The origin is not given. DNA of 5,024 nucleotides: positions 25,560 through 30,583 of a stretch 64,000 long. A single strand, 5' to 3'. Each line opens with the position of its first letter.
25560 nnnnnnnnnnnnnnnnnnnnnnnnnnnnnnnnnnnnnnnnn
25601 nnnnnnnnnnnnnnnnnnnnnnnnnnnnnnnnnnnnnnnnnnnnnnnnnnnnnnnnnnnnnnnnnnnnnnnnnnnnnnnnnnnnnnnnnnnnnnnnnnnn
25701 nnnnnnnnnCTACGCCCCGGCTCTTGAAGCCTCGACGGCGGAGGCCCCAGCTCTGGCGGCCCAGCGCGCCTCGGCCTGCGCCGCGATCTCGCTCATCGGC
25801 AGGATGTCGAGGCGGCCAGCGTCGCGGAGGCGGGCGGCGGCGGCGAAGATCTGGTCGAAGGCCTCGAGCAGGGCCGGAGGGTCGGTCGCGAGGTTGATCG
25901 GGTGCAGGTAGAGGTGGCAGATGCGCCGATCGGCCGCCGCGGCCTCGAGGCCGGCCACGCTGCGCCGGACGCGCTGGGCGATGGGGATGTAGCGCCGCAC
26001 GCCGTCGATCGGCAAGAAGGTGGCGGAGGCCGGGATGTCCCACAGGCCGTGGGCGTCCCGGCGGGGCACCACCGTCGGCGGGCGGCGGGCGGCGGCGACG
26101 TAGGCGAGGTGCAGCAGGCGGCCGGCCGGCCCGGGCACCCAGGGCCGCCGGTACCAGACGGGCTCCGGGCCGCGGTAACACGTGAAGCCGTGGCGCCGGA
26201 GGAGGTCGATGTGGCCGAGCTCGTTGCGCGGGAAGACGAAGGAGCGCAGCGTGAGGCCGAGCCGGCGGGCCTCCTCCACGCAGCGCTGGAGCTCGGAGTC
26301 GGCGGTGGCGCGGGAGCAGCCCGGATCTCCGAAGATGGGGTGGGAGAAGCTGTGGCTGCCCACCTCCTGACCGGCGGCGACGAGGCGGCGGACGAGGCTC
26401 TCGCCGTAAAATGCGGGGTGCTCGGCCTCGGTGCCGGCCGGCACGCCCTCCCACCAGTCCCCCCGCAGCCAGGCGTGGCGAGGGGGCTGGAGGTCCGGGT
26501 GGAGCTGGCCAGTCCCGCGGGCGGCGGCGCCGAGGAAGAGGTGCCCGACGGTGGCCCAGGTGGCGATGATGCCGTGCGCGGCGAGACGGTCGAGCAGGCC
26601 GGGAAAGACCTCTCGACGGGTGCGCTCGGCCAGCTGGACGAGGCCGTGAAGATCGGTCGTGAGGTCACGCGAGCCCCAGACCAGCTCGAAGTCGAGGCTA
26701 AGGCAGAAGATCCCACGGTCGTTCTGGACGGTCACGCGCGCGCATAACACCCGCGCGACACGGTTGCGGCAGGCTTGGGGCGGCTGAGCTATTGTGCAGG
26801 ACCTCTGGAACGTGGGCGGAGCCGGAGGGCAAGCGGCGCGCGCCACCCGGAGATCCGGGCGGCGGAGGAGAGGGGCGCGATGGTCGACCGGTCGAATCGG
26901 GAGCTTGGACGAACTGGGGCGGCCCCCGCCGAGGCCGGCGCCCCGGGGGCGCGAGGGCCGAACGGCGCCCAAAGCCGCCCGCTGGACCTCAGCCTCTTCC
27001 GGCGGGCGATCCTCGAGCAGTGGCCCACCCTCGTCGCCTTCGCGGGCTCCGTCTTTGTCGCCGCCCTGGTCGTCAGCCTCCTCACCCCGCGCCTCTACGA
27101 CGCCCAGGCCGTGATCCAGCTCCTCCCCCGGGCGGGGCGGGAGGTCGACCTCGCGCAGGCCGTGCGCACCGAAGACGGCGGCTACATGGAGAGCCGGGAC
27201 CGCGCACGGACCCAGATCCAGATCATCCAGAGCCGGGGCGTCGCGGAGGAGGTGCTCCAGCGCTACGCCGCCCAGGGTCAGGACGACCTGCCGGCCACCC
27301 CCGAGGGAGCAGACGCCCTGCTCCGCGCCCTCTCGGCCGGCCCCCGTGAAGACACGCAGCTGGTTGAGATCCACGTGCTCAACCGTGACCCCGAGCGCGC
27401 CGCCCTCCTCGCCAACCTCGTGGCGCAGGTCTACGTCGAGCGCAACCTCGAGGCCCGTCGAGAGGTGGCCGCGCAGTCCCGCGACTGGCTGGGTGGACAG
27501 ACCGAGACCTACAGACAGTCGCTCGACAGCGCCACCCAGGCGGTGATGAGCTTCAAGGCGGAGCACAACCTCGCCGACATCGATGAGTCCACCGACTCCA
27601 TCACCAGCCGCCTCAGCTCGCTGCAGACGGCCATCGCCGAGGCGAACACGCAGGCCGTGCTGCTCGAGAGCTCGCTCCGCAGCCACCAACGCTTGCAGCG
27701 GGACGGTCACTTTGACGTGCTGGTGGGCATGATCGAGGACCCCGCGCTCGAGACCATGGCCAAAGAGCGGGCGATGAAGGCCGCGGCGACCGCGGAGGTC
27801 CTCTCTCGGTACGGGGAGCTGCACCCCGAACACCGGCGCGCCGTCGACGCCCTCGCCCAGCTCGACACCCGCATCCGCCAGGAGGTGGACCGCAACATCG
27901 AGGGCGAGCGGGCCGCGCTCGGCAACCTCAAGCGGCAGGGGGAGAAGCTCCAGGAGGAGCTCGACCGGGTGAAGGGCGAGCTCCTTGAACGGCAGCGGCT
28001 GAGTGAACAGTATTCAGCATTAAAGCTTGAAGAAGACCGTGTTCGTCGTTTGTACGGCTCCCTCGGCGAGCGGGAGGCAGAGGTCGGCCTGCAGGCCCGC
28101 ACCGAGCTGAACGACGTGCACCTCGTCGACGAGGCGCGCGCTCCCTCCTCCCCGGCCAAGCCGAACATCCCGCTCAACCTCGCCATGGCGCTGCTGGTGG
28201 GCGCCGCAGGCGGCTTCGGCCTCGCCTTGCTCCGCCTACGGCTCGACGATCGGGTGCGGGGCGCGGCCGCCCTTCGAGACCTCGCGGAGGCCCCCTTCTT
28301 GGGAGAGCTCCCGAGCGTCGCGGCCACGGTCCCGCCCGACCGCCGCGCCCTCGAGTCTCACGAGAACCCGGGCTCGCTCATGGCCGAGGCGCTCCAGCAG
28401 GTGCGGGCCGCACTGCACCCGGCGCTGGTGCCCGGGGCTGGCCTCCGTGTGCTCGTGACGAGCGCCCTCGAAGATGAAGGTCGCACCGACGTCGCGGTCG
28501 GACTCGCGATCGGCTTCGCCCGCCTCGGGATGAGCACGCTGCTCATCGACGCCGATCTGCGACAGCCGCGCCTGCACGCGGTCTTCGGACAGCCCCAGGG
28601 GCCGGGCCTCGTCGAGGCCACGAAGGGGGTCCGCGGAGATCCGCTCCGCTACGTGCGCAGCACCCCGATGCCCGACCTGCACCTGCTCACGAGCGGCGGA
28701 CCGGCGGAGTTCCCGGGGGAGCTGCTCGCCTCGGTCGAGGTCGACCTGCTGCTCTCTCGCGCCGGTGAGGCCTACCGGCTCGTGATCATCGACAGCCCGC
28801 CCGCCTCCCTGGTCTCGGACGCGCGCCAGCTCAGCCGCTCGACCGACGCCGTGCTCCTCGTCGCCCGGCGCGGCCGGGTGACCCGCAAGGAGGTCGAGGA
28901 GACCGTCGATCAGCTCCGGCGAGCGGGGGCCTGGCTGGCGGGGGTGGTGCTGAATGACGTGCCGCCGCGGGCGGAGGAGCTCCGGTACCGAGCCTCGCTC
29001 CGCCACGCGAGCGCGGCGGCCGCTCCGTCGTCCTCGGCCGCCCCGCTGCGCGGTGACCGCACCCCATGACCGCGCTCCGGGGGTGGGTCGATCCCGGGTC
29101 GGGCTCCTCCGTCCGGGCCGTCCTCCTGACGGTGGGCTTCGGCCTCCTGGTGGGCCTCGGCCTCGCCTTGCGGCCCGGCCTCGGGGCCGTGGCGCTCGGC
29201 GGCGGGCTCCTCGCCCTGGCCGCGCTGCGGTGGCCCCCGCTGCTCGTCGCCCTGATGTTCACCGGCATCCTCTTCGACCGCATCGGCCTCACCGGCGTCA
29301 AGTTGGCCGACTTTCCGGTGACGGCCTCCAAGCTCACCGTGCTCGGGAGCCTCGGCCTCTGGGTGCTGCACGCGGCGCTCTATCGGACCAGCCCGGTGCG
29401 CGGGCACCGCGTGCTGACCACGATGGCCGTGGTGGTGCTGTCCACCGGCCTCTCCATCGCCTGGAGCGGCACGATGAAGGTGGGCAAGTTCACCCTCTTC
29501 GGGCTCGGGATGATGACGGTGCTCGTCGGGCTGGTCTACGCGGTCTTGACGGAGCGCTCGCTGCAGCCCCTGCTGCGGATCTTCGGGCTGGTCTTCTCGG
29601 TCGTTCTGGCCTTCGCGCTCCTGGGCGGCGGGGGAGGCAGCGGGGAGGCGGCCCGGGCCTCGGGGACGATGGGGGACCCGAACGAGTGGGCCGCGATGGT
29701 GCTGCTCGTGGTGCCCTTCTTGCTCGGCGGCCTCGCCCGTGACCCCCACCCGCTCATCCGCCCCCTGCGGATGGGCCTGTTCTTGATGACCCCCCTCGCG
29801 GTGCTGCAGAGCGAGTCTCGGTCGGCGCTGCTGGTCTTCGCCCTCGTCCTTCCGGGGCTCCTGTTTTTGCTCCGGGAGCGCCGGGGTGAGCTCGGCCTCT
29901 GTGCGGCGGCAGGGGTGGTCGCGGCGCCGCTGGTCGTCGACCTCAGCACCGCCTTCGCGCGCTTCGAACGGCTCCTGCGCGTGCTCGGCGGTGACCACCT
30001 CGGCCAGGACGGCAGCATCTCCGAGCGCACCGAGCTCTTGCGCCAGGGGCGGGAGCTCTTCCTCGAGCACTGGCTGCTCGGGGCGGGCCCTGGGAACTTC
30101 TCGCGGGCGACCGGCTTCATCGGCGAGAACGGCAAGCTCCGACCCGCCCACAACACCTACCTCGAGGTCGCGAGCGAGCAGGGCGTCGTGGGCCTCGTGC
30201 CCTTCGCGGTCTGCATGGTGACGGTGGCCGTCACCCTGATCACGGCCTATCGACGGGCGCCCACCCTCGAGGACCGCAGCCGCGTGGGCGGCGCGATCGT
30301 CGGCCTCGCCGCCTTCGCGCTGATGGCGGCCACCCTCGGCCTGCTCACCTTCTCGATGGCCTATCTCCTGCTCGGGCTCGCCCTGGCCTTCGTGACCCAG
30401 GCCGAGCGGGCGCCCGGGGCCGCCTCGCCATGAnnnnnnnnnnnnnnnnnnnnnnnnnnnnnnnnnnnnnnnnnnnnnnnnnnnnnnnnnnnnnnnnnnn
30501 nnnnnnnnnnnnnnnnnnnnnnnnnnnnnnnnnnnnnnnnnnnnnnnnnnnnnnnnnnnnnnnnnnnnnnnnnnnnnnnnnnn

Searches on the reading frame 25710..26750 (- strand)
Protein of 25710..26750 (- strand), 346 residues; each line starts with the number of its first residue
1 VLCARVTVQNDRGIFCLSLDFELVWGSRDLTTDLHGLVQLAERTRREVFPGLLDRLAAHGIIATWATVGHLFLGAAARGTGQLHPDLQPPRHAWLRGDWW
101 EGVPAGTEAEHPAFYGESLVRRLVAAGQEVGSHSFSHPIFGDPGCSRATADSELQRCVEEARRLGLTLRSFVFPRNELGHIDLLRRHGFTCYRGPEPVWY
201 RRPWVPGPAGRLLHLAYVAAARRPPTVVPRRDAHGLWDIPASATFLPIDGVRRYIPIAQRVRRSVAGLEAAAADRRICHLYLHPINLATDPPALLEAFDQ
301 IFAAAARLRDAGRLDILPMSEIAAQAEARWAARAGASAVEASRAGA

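Call 64: search_protein_families(library=pfam, proteins=[window:25710-26750:-], max_evalue=0.01)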
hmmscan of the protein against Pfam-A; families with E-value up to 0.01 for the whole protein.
window:25710-26750:- (346 aa): 1 family
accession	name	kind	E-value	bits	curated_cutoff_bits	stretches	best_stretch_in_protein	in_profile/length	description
PF01522.26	Polysacc_deac_1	-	5.3e-07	30.1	23.1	1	47-174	19-104/124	Polysaccharide deacetylase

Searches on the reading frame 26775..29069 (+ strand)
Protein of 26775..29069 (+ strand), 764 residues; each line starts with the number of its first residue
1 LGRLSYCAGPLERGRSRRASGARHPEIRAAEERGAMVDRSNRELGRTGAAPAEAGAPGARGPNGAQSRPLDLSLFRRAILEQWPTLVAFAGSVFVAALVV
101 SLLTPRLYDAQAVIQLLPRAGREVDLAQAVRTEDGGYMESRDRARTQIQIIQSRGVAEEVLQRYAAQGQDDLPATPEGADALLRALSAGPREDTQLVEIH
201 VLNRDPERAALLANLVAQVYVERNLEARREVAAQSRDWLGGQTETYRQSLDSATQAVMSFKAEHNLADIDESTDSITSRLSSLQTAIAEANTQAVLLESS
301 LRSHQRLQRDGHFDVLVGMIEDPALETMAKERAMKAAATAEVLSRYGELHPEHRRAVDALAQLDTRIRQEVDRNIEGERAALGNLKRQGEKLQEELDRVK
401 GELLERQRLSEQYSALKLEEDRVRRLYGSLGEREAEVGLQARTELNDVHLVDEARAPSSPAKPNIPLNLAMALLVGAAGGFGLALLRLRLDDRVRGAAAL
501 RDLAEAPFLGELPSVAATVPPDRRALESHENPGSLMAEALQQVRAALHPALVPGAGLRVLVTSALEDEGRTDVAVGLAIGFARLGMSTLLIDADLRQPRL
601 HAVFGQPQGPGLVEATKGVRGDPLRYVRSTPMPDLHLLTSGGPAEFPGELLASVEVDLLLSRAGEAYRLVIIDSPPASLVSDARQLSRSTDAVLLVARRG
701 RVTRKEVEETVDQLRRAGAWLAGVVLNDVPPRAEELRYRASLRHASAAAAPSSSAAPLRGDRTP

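Call 8: search_protein_families(library=pfam, proteins=[window:26775-29069:+], max_evalue=0.001)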
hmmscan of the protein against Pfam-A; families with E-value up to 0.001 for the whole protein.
window:26775-29069:+ (764 aa): 2 families
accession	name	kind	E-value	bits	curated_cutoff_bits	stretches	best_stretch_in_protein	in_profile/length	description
PF13807.11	GNVR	-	1.4e-08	35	27.7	1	423-487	16-80/82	G-rich domain on putative tyrosine kinase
PF02706.20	Wzz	-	1.3e-05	25.9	25.5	1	71-162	4-89/91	Chain length determinant protein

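Call 45: search_protein_families(library=ncbifam, proteins=[window:26775-29069:+], max_evalue=0.00001)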
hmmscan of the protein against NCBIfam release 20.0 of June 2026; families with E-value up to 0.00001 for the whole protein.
window:26775-29069:+ (764 aa): 9 families
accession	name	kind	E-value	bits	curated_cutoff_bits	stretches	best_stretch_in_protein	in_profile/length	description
TIGR03017.1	EpsF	equivalog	6.8e-45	153.6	422.75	1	94-512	25-443/444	chain length determinant protein EpsF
TIGR01005.1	eps_transp_fam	subfamily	2e-42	145.4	411.7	1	184-738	144-726/754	exopolysaccharide transport protein family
NF007350.0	PRK09841.1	equivalog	3.9e-35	121.1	1248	1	530-734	505-708/726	tyrosine-protein kinase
TIGR01007.1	eps_fam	subfamily_domain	1.4e-32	112.9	108.05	1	559-734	20-195/204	polysaccharide biosynthesis tyrosine autokinase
NF008568.0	PRK11519.1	equivalog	2.4e-32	112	1068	1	427-734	386-703/720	tyrosine-protein kinase Wzc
TIGR03018.1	pepcterm_TyrKin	hypoth_equivalog_domain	2.9e-32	111.7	230.65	1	558-727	37-207/207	XrtA-associated tyrosine autokinase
TIGR03007.1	pepcterm_ChnLen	equivalog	1.4e-27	96.1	278.85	1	187-518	114-466/498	XrtA system polysaccharide chain length determinant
TIGR03029.1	EpsG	equivalog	7.4e-27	94.2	313.8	1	531-728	78-274/274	chain length determinant protein tyrosine kinase EpsG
TIGR01006.1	polys_exp_MPA1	subfamily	1e-10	41.4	296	1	443-513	152-222/226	CspC family polysaccharide chain length determinant protein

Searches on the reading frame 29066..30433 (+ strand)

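Call 8: search_protein_families(library=pfam, proteins=[window:29066-30433:+], max_evalue=0.001)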
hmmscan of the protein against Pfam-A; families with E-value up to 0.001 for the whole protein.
window:29066-30433:+ (455 aa): 1 family
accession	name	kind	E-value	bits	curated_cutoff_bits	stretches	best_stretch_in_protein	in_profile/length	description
PF04932.20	Wzy_C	-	3.2e-17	63.1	31.7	1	238-380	3-148/149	O-Antigen ligase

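Call 45: search_protein_families(library=ncbifam, proteins=[window:29066-30433:+], max_evalue=0.00001)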
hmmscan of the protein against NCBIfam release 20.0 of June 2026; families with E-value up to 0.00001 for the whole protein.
window:29066-30433:+ (455 aa): 1 family
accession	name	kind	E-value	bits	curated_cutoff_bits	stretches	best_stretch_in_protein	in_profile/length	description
TIGR03097.1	PEP_O_lig_1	hypoth_equivalog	2.2e-13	49.9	188.1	1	175-439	128-400/408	putative O-glycosylation ligase, exosortase A system-associated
